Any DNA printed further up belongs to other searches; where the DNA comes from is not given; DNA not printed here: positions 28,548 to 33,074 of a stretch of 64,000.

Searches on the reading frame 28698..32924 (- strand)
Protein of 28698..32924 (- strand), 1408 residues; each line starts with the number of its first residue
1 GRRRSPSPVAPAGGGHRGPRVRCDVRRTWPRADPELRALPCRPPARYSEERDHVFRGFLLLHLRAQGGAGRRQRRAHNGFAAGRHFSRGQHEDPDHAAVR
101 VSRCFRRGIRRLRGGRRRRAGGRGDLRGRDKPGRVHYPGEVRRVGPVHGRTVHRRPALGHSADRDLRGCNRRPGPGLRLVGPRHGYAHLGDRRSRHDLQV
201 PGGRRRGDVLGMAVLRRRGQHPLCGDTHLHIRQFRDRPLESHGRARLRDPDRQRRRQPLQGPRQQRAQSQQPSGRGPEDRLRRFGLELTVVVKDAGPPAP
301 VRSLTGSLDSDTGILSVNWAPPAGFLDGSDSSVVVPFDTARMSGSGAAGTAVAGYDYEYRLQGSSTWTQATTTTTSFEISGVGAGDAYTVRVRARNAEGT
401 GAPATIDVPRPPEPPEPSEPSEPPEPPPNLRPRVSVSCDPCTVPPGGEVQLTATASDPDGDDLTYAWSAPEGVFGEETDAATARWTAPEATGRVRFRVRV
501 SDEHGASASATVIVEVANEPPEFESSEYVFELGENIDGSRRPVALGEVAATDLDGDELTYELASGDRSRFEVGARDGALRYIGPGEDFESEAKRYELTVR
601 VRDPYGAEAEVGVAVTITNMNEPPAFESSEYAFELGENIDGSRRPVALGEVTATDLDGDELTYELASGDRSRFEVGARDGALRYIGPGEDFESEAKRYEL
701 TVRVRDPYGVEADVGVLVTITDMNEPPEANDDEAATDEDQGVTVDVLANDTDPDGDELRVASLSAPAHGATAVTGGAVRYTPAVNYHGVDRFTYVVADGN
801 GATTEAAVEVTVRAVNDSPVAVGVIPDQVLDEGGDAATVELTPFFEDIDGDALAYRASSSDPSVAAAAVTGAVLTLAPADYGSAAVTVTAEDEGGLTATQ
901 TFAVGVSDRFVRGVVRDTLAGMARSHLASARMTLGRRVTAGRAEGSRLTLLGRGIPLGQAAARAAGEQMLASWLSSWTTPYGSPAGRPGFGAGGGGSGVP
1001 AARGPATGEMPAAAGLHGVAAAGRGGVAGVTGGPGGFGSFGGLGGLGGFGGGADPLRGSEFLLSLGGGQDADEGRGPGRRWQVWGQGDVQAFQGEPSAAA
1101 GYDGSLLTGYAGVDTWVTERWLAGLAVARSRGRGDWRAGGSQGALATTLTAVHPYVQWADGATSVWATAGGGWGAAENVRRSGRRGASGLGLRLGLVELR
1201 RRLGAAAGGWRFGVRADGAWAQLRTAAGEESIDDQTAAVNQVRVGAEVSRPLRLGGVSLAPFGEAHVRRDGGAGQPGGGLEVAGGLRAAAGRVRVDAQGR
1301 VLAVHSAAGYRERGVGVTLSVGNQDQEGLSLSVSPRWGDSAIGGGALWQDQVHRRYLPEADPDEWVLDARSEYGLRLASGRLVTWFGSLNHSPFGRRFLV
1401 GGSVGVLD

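Call 100: search_protein_families(library=pfam, proteins=[window:28698-32924:-], max_evalue=0.0001)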
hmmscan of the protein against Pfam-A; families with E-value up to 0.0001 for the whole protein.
window:28698-32924:- (1408 aa): 11 families
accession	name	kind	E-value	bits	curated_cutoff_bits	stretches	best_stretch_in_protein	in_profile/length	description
PF17963.7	Big_9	-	3.9e-48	162.7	23.6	2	724-811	1-89/89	Bacterial Ig domain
PF17803.7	Cadherin_4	-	7.3e-32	110.1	25.1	1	716-780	3-71/71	Bacterial cadherin-like domain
PF17892.7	Cadherin_5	-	1.7e-26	92.3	26.5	1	724-812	2-97/98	Cadherin-like domain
PF22352.2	K319L-like_PKD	-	1.5e-12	47.8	27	1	444-516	9-84/84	K319L-like, PKD domain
PF00028.23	Cadherin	-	3.3e-11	43.9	28.8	0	541-617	11-92/93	Cadherin domain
PF03797.25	Autotransporter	-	8.3e-10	39.3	26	1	1083-1272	1-203/255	Autotransporter beta-domain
PF00801.26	PKD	-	4.1e-09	36.7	23.5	0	435-513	3-78/80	PKD domain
PF05345.18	He_PIG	-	8.4e-07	29.8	24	0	437-516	7-95/96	Putative Ig domain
PF21027.3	Sde0182_C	-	9.6e-06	26.5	27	0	448-518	1-67/83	Cellulose-binding protein Sde0182, C-terminal domain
PF00041.27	fn3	-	1.1e-05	26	25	0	349-403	26-77/84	Fibronectin type III domain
PF07495.19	Y_Y_Y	-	4.6e-05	23.7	26.6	0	357-403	10-55/65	Y_Y_Y domain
